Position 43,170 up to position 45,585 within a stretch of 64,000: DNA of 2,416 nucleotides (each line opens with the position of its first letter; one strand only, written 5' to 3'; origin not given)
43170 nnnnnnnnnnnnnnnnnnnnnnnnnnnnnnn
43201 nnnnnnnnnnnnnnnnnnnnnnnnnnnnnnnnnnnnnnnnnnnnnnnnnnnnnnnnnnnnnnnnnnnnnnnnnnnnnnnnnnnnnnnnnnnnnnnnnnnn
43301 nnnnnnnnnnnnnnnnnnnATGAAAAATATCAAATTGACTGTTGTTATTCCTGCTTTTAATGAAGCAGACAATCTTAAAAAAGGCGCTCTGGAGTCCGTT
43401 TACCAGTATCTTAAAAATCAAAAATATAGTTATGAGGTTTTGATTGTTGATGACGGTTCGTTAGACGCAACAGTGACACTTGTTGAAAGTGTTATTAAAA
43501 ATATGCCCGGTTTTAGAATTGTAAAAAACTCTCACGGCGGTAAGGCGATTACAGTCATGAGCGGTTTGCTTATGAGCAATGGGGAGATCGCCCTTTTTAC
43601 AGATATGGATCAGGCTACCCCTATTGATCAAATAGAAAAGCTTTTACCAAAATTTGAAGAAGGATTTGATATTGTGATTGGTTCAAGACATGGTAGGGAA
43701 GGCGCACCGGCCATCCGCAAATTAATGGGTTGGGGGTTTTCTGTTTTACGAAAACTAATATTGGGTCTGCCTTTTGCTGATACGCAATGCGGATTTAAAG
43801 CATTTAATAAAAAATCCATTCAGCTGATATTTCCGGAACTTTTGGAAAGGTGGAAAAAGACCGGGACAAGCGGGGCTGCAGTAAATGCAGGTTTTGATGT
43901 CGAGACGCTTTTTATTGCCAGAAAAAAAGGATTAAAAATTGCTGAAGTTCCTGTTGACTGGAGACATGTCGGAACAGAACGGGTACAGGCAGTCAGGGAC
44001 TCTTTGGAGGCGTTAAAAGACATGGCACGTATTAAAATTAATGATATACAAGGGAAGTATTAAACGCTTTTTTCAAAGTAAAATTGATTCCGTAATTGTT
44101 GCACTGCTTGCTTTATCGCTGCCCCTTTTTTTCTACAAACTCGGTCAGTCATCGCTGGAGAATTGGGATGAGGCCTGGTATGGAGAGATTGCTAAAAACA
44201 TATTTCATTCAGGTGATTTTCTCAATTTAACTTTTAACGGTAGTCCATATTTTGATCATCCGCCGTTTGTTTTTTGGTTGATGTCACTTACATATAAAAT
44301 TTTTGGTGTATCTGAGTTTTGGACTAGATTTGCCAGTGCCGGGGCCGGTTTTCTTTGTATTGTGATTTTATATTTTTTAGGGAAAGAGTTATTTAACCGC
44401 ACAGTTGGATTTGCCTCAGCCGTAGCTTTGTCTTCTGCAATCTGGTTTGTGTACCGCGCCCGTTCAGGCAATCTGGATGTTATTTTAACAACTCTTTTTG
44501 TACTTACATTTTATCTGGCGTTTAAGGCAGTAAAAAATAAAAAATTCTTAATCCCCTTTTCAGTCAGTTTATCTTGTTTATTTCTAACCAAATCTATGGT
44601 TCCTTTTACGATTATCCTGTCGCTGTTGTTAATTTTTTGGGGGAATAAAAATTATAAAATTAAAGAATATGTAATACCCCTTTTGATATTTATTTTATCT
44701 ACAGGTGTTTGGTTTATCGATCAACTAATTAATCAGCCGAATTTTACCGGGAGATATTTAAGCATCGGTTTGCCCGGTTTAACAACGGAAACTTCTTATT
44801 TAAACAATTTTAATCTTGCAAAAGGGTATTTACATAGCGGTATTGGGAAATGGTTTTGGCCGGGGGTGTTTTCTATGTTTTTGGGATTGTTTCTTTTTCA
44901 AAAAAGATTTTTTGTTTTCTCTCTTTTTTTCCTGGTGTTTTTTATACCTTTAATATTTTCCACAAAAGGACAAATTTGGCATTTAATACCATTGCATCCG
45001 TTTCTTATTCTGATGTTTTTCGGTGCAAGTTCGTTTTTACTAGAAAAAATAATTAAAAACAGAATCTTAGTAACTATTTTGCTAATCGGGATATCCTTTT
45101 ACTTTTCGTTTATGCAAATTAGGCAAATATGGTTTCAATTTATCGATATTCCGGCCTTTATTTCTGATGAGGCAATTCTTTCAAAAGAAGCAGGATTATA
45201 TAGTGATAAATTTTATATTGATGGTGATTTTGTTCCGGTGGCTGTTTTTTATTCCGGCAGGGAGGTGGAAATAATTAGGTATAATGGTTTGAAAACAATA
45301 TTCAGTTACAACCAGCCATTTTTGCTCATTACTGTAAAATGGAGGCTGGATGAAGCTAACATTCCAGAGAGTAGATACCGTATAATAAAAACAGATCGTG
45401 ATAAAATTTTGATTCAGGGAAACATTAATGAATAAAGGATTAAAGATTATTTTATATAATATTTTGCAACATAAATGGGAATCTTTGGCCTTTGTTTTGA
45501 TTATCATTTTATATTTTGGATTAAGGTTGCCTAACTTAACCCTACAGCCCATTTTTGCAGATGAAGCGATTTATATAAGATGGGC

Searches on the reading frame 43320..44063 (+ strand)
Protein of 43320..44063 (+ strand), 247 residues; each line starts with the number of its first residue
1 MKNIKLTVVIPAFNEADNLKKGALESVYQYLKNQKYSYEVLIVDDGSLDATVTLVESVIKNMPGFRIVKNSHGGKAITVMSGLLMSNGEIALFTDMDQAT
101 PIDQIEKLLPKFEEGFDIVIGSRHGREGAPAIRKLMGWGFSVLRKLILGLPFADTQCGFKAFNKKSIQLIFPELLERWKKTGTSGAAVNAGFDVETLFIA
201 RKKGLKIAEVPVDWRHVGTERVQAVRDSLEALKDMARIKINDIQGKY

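Call 35: search_protein_families(library=pfam, proteins=[window:43320-44063:+], max_evalue=0.001)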
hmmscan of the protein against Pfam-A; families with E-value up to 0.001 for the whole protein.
window:43320-44063:+ (247 aa): 2 families
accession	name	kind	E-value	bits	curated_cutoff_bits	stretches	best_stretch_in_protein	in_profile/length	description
PF00535.33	Glycos_transf_2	-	2.9e-25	89.6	23.3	1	7-168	1-165/168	Glycosyl transferase family 2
PF13641.12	Glyco_tranf_2_3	-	1.8e-05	25.3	27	1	6-213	3-207/230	Glycosyltransferase like family 2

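Call 57: search_protein_families(library=ncbifam, proteins=[window:43320-44063:+], max_evalue=0.00001)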
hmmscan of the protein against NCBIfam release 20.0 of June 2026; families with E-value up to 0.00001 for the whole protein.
window:43320-44063:+ (247 aa): 15 families
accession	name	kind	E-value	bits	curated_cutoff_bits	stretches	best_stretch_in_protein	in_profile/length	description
NF047588.1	GlcsyltransPgfSStrep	equivalog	4.7e-21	75.3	500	1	4-170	1-167/308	glycosyltransferase PgfS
NF007986.1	PRK10714.1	equivalog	7.5e-15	54.7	529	1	5-168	7-170/316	undecaprenyl-phosphate 4-deoxy-4-formamido-L-arabinose transferase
NF041391.1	DPhHxTase_Halo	equivalog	1.6e-14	53.4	375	1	23-228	9-198/213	dolichyl-phosphate hexose transferase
TIGR04182.1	glyco_TIGR04182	equivalog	1.9e-13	50.4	325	1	6-238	2-210/293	S-layer glycoprotein N-glycosyltransferase AglJ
NF041875.1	EPS_EpsD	equivalog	2.8e-12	46.7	370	1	6-119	1-111/325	exopolysaccharide biosynthesis glycosyltransferase EpsD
TIGR03937.1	PgaC_IcaA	equivalog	1.2e-11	44.2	422.3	1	5-112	46-150/407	poly-beta-1,6-N-acetyl-D-glucosamine synthase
NF007482.0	PRK10073.1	equivalog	7.2e-11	41.7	423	1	4-108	6-106/334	glycosyltransferase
TIGR04283.1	glyco_like_mftF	equivalog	8e-09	35.4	182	1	6-109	1-94/221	TIGR04283 family arsenosugar biosynthesis glycosyltransferase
NF050050.1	ProtGlycPglI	equivalog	1.7e-08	34.2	500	1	5-123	3-119/306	GalNAc(5)-diNAcBac-PP-undecaprenol beta-1,3-glucosyltransferase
NF038302.1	EPS_HpsE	equivalog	2.5e-08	33.3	300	1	4-100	1-99/307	hormogonium polysaccharide biosynthesis glycosyltransferase HpsE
TIGR03111.1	glyc2_xrt_Gpos1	hypoth_equivalog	6e-08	31.9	363.95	1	5-118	50-162/439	TIGR03111 family XrtG-associated glycosyltransferase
TIGR03965.1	mycofact_glyco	equivalog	7.3e-07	28.4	280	1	6-114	76-181/467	mycofactocin biosynthesis glycosyltransferase MftF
NF058614.1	PPMAGASynPpgS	equivalog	8.9e-07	28.5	370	1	8-166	4-161/226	polyprenyl-phospho-N-acetylgalactosaminyl synthase PpgS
TIGR04242.1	nodulat_NodC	equivalog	2e-06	27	550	1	6-114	50-158/395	chitooligosaccharide synthase NodC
NF047683.1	TeichurnBiosyTuaG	equivalog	6.8e-06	25.9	400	1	5-109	7-108/252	teichuronic acid biosynthesis protein TuaG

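Call 78: search_solved_structures(query=window:43320-44063:+, max_evalue=0.00001)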
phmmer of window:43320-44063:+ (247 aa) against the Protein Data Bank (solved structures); distinct sequences matched with E-value up to 0.00001: 8.
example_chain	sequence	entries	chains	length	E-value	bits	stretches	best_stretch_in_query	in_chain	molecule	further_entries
5eke_A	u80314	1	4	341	4.9e-15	59.4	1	3-167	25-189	Uncharacterized glycosyltransferase sll0501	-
5ekp_C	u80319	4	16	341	4.9e-15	59.4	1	3-167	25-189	Uncharacterized glycosyltransferase sll0501 | Glycosyltransferase sll0501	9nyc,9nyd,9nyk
9nye_A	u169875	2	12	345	5.1e-15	59.3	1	3-167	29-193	Glycosyltransferase sll0501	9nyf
5mlz_A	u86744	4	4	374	8e-13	52.1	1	3-167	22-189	Dolichol monophosphate mannose synthase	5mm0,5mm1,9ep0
9bhc_C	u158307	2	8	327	1.8e-12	51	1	5-167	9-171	Undecaprenyl-phosphate 4-deoxy-4-formamido-L-arabinose transferase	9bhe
8vxh_A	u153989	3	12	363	2.3e-12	50.6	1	5-167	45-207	Undecaprenyl-phosphate 4-deoxy-4-formamido-L-arabinose transferase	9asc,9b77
9hwj_A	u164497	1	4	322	5.1e-12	49.5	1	5-166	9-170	Undecaprenyl-phosphate 4-deoxy-4-formamido-L-arabinose transferase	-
6h1j_A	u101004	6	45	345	8.4e-08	35.7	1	5-129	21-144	Probable ss-1,3-N-acetylglucosaminyltransferase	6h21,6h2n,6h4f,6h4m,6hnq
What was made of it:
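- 43320..44063 (+): Second soluble GT2 (247 aa), overlapping the stop codon of 41824. Best solved relatives are GtrB, DPMS and ArnC (call 78).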

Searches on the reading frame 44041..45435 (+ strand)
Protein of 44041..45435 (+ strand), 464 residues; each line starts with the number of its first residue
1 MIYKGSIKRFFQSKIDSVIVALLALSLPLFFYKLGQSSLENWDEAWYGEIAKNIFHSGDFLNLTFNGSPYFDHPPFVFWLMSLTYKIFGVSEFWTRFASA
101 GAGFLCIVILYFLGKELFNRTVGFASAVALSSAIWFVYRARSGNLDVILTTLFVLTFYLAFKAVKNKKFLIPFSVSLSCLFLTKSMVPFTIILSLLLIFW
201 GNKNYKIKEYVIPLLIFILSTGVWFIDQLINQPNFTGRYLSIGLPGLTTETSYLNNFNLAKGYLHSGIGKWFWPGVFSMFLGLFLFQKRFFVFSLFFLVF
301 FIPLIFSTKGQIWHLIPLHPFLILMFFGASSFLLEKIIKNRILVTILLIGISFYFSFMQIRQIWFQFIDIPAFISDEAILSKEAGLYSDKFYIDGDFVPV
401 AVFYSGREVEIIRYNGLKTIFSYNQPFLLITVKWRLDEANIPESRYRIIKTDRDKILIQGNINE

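Call 3: search_protein_families(library=pfam, proteins=[window:44041-45435:+], max_evalue=1)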
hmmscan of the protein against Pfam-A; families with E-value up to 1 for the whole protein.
window:44041-45435:+ (464 aa): 1 family
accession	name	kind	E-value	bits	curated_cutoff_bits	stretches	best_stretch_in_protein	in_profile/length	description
PF13231.12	PMT_2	-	2.1e-18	67.5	26.1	1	72-219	1-153/160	Dolichyl-phosphate-mannose-protein mannosyltransferase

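Call 4: search_protein_families(library=ncbifam, proteins=[window:44041-45435:+], max_evalue=1)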
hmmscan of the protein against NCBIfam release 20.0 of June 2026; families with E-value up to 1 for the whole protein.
window:44041-45435:+ (464 aa): 3 families
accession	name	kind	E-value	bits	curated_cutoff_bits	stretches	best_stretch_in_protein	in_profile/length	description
NF009784.2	PRK13279.1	equivalog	8.9e-14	51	567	1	20-226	8-224/539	lipid IV(A) 4-amino-4-deoxy-L-arabinosyltransferase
TIGR03663.1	TIGR03663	subfamily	9.4e-08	31.5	126.25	1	18-194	3-173/435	flippase activity-associated protein Agl23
TIGR04154.1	archaeo_STT3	subfamily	0.0001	20.8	450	1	77-168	73-177/831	oligosaccharyl transferase, archaeosortase A system-associated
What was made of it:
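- On ArnT (GT83, lipid A Ara4N transferase): Even the canonical paralogue 44041 scores only 51 bits against a cutoff of 567 (call 4).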

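Call 28: search_solved_structures(query=window:44041-45435:+, max_evalue=0.01, show_alignments=2)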
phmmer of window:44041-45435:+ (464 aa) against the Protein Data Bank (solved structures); distinct sequences matched with E-value up to 0.01: 1.
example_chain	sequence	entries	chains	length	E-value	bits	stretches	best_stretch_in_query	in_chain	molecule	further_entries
5ezm_A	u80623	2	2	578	1.2e-14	57.4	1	19-237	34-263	4-amino-4-deoxy-L-arabinose transferase or related glycosyltransferases of PMT family | 4-amino-4-deoxy-L-arabinose (L-Ara4N) transferase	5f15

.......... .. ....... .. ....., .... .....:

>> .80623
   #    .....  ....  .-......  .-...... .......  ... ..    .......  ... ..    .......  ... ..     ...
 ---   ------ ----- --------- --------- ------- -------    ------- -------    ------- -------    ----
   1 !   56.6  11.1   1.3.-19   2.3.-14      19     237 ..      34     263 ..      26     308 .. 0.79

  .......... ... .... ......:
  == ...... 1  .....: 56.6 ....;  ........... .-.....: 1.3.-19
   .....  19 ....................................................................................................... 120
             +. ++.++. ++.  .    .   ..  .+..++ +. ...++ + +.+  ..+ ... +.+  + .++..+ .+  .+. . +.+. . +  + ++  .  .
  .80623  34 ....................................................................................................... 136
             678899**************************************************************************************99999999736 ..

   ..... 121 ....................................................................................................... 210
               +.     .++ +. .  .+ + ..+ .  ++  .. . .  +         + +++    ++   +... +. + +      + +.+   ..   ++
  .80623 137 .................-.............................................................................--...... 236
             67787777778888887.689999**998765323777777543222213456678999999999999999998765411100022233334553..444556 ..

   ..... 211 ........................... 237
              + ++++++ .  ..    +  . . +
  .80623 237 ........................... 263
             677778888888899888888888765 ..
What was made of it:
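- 44041..45435 (+): Canonical ArnT-like PMT_2 paralogue (464 aa), used here as the bridge to solved ArnT. Its loop reads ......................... PMT_2 67.5 bits (call 3). phmmer to Cupriavidus metallidurans ArnT 5EZM gives E 1.2e-14 with the loop aligned (call 28).
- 44041 aligns to solved ArnT 5EZM at E 1.2e-14, placing its DE on D55/E56 and its DHPP on E84/K85/P86 (call 28).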

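Call 37: find_homologous_proteins(query=window:44041-45435:+, max_evalue=0.00001)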
Query window:44041-45435:+ (464 aa): 485 proteins with E <= 0.00001 among 8000 candidates; the best 120 are listed.
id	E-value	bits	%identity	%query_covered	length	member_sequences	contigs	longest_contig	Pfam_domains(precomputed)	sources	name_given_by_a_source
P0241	0.0e+0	1025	100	100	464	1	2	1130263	PF13231.13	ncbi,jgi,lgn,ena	ncbi:MAG: glycosyltransferase family 39 protein [Microgenomates group bacterium]|jgi:4-amino-4-deoxy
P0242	1.7e-224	764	74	99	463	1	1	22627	PF02366.25,PF13231.13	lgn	-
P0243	2.3e-171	589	60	97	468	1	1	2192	PF13231.13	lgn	-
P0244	4.2e-170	585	60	96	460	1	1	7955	PF13231.13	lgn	-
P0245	2.8e-169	582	56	97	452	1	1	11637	PF02366.25,PF13231.13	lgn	-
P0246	3.1e-167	575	60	96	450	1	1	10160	PF02366.25,PF13231.13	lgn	-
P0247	1.6e-166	573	57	99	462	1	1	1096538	PF13231.13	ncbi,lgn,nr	ncbi:MAG: glycosyltransferase family 39 protein [Candidatus Daviesbacteria bacterium]|nr:glycosyltra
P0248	5.6e-166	571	56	97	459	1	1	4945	PF13231.13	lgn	-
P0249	1.4e-165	570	58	92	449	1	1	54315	PF02366.25,PF13231.13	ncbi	-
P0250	5.2e-165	568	59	92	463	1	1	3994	PF02366.25,PF13231.13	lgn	-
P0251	8.5e-165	567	58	99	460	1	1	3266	PF02366.25,PF13231.13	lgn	-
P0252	1.7e-164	566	58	96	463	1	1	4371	PF13231.13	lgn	-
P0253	3.4e-164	566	60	93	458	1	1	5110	PF13231.13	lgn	-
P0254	6.2e-164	565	58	92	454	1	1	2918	PF13231.13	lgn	-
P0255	1.3e-163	564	58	96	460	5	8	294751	PF02366.25,PF13231.13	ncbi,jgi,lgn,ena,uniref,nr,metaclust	ncbi:hypothetical protein A2617_02300 [Candidatus Daviesbacteria bacterium RIFOXYD1_FULL_41_10]|unir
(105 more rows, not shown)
